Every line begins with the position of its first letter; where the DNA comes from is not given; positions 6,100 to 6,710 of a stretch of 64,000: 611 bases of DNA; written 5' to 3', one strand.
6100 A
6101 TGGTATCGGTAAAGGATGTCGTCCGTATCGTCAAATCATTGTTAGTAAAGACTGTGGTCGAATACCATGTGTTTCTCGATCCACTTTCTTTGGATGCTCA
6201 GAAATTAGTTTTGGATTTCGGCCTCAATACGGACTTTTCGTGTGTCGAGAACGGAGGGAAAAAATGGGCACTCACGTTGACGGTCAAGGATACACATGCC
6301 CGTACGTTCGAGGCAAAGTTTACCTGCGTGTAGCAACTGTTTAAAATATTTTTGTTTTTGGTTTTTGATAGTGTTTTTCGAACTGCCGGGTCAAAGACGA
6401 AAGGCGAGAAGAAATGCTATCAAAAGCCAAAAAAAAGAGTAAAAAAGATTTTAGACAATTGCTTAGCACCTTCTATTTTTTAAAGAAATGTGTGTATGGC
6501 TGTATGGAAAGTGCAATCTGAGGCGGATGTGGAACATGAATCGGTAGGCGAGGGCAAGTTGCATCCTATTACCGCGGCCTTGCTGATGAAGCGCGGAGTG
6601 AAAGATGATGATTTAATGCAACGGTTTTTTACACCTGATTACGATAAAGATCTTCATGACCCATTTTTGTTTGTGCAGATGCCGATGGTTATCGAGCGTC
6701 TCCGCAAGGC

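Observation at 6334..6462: A roughly 120 bp intergenic module present in two near-identical copies (second copy at 25151-25278)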

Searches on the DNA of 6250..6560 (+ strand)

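Call 9: search_rna_families(source=window, start=6250, end=6560, threshold=evalue, max_evalue=10, show_alignments=3)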
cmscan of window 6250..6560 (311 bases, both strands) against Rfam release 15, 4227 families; matches with E-value up to 10: 18.
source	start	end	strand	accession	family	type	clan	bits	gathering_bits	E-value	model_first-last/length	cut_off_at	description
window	6332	6463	+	RF04134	MIR7504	Gene; miRNA;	-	35.4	83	6.5e-05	1-124/124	no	MIR7504 microRNA precursor family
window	6354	6434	+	RF04239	mir-4679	Gene; miRNA;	-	30.9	88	0.00032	1-75/75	no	mir-4679 microRNA precursor family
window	6351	6437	+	RF03328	mir-606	Gene; miRNA;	-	29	80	0.0003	1-84/84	no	mir-606 microRNA precursor family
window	6350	6438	+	RF03956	mir-737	Gene; miRNA;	-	26.8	60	0.024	1-63/63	no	mir-737 microRNA precursor family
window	6336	6484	+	RF01859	Phe_leader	Cis-reg; leader;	-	25.9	55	0.023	1-125/125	no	Phenylalanine leader peptide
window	6329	6467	+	RF04174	MIR4208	Gene; miRNA;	-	25.8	140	0.061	1-191/191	no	MIR4208 microRNA precursor family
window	6331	6448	+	RF02526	SSRC34_1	Gene; sRNA;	-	25.1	64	0.15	1-128/128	no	Streptococcus sRNA SSRC34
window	6330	6464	+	RF04139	MIR841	Gene; miRNA;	-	24.8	200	0.0041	1-212/212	no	MIR841 microRNA precursor family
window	6354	6434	-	RF04239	mir-4679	Gene; miRNA;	-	23.3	88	0.032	1-75/75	no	mir-4679 microRNA precursor family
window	6350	6438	-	RF03956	mir-737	Gene; miRNA;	-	22.4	60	0.26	1-63/63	no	mir-737 microRNA precursor family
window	6341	6453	-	RF01859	Phe_leader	Cis-reg; leader;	-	18.9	55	0.83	1-125/125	no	Phenylalanine leader peptide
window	6346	6442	+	RF04210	MIR8643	Gene; miRNA;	-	18.6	135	0.27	1-150/150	no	MIR8643 microRNA precursor family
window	6340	6476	+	RF01584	snoR03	Gene; snRNA; snoRNA; HACA-box;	-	18.1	80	7.5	1-163/163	no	small nucleolar RNA snoR03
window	6357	6430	+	RF04095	MIR9746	Gene; miRNA;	-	15.2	79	3.5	1-110/110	no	MIR9746 microRNA precursor family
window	6348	6460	+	RF01443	S_pombe_snR91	Gene; snRNA; snoRNA; HACA-box;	-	14.1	50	5.5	1-144/144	no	small nucleolar RNA snR91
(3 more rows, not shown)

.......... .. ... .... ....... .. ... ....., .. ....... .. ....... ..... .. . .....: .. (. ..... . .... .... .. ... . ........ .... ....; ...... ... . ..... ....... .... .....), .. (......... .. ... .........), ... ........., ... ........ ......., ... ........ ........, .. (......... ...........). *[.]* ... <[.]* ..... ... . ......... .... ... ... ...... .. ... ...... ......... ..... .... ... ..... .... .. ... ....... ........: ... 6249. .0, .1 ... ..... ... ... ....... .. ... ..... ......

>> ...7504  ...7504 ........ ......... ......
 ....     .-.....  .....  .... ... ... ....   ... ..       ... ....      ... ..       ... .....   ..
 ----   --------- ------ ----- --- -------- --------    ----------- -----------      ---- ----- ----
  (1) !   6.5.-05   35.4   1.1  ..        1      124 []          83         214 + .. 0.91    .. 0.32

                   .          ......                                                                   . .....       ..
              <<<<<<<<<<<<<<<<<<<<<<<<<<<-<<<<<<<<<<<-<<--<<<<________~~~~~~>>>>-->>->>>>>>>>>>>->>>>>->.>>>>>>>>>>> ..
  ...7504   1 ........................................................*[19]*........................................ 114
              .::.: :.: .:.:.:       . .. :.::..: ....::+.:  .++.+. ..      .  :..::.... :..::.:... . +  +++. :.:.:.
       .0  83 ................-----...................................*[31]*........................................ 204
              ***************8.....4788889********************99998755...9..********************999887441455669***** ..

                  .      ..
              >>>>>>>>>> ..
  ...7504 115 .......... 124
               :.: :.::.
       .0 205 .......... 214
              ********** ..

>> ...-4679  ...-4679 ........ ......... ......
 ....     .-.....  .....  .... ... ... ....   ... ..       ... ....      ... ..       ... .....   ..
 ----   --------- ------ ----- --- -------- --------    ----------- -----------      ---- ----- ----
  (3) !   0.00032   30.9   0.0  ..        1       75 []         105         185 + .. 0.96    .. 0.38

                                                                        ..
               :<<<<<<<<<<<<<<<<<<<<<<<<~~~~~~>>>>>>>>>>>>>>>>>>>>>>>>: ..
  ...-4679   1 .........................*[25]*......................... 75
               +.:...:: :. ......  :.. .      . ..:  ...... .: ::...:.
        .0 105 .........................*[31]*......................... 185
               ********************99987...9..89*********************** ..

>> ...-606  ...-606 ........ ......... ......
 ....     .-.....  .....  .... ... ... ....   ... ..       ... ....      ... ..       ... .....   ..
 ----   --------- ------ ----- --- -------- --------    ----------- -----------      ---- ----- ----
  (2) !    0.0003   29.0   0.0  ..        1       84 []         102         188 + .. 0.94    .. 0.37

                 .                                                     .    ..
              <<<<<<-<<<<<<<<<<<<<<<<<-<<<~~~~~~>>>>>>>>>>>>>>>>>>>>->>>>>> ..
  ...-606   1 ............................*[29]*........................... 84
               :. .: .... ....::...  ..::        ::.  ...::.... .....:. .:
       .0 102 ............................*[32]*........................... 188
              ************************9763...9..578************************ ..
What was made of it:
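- On Any Rfam RNA family: The best sub-threshold hits are generic miRNA hairpin models, e.g. 35 bits against an 83-bit threshold (call 9).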

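Call 60: build_rna_model(alignment_id=A4)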
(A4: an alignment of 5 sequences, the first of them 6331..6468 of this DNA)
Model R1 built from alignment A4 (5 sequences, 145 columns); structure: RNAalifold consensus.
model positions 139; base pairs 53; branch points 0; effective number of sequences 0.74; information 0.59 bits per position. Calibrated on 0.2 Mb of random sequence (short: E-values are rough).
structure used (alignment columns):
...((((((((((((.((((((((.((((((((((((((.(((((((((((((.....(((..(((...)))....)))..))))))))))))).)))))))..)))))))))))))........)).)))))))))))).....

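Call 63: search_with_rna_model(model_id=R1, sources=[window, L001, L002, L004, L005, L006, L007, L087, L088, L089, L090, L092, L093, L094, L095, L096, L097, L098, L099, L008, L009, L010, L011, L012, L013, L014, L015, L016, L017, L018, L019, L020, L021, L022, L023, L024, L025, L026, L027, L028, L029, L030, L031, L032, L033, L034, L035, L036, L037, L038, L039, L040], max_evalue=1)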
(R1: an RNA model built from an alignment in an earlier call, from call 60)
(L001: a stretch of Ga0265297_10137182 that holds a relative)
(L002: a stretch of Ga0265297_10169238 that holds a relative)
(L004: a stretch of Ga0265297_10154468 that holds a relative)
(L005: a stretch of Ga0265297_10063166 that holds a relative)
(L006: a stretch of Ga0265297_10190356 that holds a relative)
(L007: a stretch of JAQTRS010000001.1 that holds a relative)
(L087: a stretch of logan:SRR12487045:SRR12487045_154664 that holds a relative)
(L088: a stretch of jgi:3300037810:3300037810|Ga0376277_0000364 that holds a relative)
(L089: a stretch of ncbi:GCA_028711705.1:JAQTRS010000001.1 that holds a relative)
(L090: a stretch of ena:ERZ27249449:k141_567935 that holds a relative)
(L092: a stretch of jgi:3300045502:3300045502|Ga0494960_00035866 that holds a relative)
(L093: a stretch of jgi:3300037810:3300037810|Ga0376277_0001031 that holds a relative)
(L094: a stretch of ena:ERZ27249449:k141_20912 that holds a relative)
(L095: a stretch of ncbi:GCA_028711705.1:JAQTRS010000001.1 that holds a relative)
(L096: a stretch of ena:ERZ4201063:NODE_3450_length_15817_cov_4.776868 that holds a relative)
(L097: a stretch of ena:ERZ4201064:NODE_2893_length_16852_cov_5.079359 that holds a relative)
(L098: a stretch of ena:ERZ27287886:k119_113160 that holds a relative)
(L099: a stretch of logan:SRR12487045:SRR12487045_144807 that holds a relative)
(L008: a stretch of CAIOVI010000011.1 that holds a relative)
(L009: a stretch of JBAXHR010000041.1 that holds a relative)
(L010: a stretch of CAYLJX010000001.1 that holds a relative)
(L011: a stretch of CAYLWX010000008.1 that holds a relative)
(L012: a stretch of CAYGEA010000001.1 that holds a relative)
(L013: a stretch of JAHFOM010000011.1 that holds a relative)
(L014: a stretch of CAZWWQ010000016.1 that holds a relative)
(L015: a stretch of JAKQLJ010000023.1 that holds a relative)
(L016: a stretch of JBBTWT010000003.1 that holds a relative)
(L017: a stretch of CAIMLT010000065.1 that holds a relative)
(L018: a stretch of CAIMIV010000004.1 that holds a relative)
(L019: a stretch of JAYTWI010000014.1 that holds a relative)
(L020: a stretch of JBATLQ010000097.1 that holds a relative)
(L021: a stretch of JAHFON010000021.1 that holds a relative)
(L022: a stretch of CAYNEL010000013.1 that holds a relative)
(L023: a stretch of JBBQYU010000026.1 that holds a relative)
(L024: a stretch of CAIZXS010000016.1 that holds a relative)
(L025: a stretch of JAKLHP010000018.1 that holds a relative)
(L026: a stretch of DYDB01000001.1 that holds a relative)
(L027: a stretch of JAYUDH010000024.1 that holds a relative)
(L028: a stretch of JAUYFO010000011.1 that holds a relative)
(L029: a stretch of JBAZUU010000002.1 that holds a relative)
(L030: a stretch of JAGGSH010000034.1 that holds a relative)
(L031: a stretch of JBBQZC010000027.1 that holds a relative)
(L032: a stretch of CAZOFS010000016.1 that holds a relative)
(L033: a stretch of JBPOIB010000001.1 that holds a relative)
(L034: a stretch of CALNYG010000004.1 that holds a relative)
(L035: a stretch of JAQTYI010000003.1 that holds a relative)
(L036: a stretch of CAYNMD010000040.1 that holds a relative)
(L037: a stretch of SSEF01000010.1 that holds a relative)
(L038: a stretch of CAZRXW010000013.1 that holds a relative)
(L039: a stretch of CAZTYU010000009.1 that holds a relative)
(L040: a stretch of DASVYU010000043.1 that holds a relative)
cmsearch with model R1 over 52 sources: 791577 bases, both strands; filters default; matches with E-value up to 1: 14.
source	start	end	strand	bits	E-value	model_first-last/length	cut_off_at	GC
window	25148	25286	+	159.3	6.5e-32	1-139/139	no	0.32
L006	968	1106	-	150.6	5.5e-30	1-139/139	no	0.31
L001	1455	1594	+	149.1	1.2e-29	1-139/139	no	0.34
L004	1048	1186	+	134.8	1.8e-26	1-139/139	no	0.34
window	6331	6467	+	131.5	1e-25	1-139/139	no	0.32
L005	2245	2381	-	101.1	5.7e-19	1-139/139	no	0.36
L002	1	87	-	79.2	4.3e-14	1-87/139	3'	0.33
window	25145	25283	-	50.1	1.3e-07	1-139/139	no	0.29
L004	1045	1183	-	49.2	2.1e-07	1-139/139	no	0.33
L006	971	1109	+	44.6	2.2e-06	1-139/139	no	0.32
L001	1452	1591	-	40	2.4e-05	1-139/139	no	0.33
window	6328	6464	-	32.6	0.001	1-139/139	no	0.32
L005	2270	2372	+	23.3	0.12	1-139/139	no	0.35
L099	10289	10332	+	22.5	0.18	1-44/139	3'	0.27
